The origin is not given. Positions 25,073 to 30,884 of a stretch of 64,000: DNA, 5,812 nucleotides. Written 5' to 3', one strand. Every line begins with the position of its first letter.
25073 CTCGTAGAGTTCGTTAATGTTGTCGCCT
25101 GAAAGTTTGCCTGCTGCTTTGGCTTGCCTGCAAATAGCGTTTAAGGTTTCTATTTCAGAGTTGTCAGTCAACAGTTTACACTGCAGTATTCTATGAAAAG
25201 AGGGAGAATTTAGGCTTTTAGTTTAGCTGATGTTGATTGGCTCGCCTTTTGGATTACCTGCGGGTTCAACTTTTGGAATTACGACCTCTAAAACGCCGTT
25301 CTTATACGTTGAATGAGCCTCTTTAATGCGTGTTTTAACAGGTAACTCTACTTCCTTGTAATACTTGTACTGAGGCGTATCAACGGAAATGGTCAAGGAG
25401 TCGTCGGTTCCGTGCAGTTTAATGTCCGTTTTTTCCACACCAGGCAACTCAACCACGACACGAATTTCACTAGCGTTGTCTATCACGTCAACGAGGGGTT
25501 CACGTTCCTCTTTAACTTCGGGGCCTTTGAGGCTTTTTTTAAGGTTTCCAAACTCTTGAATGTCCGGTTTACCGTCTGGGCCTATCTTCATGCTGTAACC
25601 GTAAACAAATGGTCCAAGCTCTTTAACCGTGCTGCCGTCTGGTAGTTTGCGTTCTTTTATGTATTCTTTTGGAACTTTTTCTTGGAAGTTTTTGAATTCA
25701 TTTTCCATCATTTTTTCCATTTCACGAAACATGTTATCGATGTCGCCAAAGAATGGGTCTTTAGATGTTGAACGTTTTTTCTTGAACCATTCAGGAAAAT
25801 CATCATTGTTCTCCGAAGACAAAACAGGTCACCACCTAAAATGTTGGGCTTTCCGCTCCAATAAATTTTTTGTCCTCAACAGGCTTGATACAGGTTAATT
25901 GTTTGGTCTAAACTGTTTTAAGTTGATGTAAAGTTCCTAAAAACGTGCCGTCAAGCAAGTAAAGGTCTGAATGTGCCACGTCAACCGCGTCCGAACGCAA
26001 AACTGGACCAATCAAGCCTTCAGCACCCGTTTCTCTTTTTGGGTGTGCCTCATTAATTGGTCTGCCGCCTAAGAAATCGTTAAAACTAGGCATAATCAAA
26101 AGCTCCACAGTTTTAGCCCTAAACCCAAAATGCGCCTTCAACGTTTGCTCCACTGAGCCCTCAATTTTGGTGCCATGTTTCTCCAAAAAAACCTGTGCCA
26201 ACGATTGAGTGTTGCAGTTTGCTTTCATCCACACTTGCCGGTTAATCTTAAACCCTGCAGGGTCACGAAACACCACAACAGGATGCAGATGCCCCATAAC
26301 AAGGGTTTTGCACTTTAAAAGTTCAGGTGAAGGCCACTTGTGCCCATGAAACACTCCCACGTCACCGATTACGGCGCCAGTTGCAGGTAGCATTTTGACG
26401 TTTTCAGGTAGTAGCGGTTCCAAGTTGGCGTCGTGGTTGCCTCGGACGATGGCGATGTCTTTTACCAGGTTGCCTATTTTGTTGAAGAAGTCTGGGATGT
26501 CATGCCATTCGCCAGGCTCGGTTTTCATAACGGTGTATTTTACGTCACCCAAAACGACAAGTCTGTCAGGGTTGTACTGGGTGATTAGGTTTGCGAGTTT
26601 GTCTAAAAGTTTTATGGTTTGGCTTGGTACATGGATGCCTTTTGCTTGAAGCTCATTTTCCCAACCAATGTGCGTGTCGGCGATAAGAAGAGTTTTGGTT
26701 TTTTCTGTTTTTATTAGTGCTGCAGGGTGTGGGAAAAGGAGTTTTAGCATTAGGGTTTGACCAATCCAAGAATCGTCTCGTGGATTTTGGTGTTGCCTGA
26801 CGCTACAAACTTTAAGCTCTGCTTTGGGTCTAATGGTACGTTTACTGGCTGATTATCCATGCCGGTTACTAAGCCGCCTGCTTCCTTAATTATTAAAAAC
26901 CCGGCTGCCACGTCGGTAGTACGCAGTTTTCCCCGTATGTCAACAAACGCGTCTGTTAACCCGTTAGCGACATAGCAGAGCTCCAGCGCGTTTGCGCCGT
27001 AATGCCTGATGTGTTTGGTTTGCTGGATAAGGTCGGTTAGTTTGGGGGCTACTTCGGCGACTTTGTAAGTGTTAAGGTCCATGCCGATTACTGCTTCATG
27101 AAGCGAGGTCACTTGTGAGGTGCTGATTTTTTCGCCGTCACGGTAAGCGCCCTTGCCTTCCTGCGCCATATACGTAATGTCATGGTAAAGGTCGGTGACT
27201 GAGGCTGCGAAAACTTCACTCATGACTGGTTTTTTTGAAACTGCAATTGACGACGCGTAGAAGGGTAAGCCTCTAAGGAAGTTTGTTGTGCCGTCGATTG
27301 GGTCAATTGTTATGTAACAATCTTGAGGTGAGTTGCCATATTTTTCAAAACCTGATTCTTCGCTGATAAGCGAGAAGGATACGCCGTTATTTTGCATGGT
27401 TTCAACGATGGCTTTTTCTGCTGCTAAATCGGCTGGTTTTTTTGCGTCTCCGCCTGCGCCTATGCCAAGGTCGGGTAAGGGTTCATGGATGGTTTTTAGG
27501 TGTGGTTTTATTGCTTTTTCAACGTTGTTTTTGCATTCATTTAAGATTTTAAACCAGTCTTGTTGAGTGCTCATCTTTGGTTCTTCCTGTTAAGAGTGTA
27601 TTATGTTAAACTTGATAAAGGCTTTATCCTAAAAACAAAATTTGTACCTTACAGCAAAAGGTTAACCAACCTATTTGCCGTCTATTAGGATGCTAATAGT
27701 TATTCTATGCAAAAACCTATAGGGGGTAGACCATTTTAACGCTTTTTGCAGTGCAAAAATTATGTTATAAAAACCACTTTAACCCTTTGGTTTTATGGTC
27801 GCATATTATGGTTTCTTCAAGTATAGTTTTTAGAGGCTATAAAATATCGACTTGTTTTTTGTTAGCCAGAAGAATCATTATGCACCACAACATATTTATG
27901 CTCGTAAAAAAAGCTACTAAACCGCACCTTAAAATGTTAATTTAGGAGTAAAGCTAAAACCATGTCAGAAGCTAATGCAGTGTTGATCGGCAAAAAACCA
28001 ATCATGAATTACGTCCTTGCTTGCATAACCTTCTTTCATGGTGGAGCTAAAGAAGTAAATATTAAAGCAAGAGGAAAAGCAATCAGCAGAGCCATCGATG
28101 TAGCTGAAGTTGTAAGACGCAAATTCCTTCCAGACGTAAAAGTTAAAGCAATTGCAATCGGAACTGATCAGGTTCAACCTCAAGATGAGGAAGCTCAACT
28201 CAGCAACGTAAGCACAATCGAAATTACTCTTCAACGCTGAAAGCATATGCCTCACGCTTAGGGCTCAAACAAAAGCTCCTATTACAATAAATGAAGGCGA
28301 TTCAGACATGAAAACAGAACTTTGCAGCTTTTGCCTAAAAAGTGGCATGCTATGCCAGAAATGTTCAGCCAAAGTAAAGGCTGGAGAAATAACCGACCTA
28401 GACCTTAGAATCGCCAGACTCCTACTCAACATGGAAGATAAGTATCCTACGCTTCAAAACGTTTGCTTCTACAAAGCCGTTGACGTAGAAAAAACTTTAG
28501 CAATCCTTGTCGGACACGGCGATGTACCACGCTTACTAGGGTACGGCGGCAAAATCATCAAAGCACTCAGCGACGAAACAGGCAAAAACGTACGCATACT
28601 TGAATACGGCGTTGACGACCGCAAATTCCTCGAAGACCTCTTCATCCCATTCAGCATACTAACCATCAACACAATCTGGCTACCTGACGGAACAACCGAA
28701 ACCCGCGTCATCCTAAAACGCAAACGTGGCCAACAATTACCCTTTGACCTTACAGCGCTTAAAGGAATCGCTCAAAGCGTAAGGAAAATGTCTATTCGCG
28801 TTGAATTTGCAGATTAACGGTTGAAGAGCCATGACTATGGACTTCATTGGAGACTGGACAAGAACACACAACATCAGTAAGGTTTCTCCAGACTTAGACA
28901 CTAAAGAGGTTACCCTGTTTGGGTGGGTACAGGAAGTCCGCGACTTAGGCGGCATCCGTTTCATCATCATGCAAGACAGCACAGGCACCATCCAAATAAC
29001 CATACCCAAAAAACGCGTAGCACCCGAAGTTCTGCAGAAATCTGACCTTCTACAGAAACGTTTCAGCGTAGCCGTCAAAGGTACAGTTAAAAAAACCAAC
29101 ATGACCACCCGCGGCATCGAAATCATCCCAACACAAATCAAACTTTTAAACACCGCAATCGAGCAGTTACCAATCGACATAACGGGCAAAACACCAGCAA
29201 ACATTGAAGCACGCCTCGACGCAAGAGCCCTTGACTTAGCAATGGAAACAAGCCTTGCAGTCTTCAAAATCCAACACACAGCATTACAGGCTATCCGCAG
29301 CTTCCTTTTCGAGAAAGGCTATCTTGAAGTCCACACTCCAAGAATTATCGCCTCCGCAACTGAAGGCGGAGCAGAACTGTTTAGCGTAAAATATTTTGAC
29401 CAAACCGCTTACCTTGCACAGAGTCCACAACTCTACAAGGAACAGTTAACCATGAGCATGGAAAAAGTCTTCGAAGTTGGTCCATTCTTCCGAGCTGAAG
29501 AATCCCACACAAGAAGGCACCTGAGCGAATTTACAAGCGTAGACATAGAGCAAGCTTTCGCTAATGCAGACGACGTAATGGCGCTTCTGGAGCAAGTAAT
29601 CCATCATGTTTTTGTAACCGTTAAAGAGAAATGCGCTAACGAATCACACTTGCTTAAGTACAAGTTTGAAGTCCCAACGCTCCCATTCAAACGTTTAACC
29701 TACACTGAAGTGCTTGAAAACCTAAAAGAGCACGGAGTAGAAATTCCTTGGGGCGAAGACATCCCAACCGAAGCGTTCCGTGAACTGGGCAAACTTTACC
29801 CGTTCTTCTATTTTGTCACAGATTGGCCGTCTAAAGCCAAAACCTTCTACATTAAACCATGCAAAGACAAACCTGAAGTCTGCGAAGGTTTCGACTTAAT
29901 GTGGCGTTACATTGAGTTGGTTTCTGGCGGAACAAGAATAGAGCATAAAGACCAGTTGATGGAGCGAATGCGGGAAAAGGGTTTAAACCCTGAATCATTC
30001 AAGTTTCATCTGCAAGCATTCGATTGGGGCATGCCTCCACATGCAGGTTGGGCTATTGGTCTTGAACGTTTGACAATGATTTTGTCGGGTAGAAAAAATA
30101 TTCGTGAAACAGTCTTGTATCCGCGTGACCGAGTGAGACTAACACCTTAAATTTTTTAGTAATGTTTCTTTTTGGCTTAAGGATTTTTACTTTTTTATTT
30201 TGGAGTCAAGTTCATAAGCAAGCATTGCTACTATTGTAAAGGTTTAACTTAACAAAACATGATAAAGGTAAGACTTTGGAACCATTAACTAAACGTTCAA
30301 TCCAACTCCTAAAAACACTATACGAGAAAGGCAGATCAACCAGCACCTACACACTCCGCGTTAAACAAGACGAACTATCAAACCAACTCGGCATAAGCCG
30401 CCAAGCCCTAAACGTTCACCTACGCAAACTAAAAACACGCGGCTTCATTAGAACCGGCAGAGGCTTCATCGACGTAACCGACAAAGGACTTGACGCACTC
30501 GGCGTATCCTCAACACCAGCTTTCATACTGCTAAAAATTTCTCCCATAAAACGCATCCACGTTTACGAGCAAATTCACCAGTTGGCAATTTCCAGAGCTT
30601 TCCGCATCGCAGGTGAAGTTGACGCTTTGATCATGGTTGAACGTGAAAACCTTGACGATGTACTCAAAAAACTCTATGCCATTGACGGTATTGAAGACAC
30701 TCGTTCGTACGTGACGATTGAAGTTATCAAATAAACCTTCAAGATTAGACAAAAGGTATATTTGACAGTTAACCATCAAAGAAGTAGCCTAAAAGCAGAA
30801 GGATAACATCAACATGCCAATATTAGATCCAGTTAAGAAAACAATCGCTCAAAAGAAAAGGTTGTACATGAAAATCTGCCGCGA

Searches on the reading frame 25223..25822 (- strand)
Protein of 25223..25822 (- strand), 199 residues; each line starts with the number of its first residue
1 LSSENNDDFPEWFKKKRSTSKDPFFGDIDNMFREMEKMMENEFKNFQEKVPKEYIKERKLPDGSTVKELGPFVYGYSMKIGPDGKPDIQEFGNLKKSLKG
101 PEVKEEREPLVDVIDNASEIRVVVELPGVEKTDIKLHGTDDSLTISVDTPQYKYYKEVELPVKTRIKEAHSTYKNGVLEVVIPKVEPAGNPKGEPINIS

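Call 72: search_protein_families(library=pfam, proteins=[window:25223-25822:-], max_evalue=0.0001)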
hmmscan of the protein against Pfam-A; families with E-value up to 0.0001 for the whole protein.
window:25223-25822:- (199 aa): 2 families
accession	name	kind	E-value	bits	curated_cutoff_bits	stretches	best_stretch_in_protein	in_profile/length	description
PF00011.27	HSP20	-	2.8e-07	31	20.8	1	113-198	2-101/102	Hsp20/alpha crystallin family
PF17886.7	ArsA_HSP20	-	4.6e-06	26.5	22.5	1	119-180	3-61/63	HSP20-like domain found in ArsA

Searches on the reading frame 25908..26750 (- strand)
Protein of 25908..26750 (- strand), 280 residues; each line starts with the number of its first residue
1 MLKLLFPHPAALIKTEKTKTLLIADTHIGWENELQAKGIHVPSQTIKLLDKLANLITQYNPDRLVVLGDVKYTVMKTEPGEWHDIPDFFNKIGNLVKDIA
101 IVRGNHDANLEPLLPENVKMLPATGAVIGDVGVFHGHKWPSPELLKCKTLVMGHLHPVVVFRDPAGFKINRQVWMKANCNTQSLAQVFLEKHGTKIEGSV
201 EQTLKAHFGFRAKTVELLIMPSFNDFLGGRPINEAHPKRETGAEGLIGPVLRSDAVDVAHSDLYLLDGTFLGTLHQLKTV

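Call 72: search_protein_families(library=pfam, proteins=[window:25908-26750:-], max_evalue=0.0001)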
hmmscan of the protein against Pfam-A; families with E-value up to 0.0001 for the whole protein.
window:25908-26750:- (280 aa): 2 families
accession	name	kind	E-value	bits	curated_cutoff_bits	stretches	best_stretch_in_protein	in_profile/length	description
PF00149.33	Metallophos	-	1e-07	33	21.5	1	19-157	2-158/191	Calcineurin-like phosphoesterase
PF12850.12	Metallophos_2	-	8.1e-06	26.4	27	1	21-163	4-124/154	Calcineurin-like phosphoesterase superfamily domain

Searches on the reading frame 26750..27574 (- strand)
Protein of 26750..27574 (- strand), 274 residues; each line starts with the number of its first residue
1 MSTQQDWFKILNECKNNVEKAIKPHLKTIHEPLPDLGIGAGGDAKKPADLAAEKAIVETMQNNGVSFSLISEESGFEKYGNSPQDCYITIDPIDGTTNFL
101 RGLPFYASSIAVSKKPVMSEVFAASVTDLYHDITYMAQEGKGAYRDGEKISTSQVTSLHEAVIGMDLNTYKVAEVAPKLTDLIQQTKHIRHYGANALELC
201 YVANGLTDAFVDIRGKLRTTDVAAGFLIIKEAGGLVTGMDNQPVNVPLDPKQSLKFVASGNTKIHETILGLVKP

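Call 72: search_protein_families(library=pfam, proteins=[window:26750-27574:-], max_evalue=0.0001)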
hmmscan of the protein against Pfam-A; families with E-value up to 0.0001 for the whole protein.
window:26750-27574:- (274 aa): 1 family
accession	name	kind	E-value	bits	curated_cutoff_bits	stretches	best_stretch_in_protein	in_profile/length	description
PF00459.30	Inositol_P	-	1.5e-38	133.3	27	1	46-270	43-264/271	Inositol monophosphatase family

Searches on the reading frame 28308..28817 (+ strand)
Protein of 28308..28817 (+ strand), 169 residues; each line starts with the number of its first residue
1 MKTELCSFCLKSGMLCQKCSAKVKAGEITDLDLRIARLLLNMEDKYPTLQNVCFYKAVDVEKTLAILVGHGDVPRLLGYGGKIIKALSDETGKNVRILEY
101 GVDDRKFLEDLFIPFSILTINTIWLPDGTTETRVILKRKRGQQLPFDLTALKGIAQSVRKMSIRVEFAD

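Call 72: search_protein_families(library=pfam, proteins=[window:28308-28817:+], max_evalue=0.0001)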
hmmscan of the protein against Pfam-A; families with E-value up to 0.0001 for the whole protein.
window:28308-28817:+ (169 aa): 1 family
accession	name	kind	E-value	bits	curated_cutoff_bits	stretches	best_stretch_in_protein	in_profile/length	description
PF13184.12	KH_5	-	9.3e-07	29.3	27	1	66-121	7-68/69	NusA-like KH domain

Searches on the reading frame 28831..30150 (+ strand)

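Call 73: search_protein_families(library=pfam, proteins=[window:28831-30150:+], max_evalue=0.0001)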
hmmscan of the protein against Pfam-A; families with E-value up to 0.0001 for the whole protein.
window:28831-30150:+ (439 aa): 2 families
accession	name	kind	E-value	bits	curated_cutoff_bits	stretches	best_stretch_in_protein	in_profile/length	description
PF00152.25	tRNA-synt_2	-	3.8e-85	286.1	25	1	125-433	2-307/308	tRNA synthetases class II (D, K and N)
PF01336.31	tRNA_anti-codon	-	6.8e-14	52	27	1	27-106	1-75/75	OB-fold nucleic acid binding domain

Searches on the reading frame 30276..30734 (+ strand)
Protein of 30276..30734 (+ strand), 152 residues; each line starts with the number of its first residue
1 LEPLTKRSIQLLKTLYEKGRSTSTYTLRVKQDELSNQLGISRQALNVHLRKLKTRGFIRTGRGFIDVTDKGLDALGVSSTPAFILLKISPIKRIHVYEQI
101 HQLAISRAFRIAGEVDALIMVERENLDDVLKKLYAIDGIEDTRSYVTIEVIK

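Call 73: search_protein_families(library=pfam, proteins=[window:30276-30734:+], max_evalue=0.0001)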
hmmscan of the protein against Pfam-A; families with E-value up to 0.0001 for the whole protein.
window:30276-30734:+ (152 aa): 2 families
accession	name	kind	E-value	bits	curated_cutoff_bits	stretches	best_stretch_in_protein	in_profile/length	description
PF13545.12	HTH_Crp_2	-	4.6e-09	36.6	27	1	12-69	7-63/70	Crp-like helix-turn-helix domain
PF13412.12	HTH_24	-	4e-07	30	21.9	1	28-59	17-48/48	Winged helix-turn-helix DNA-binding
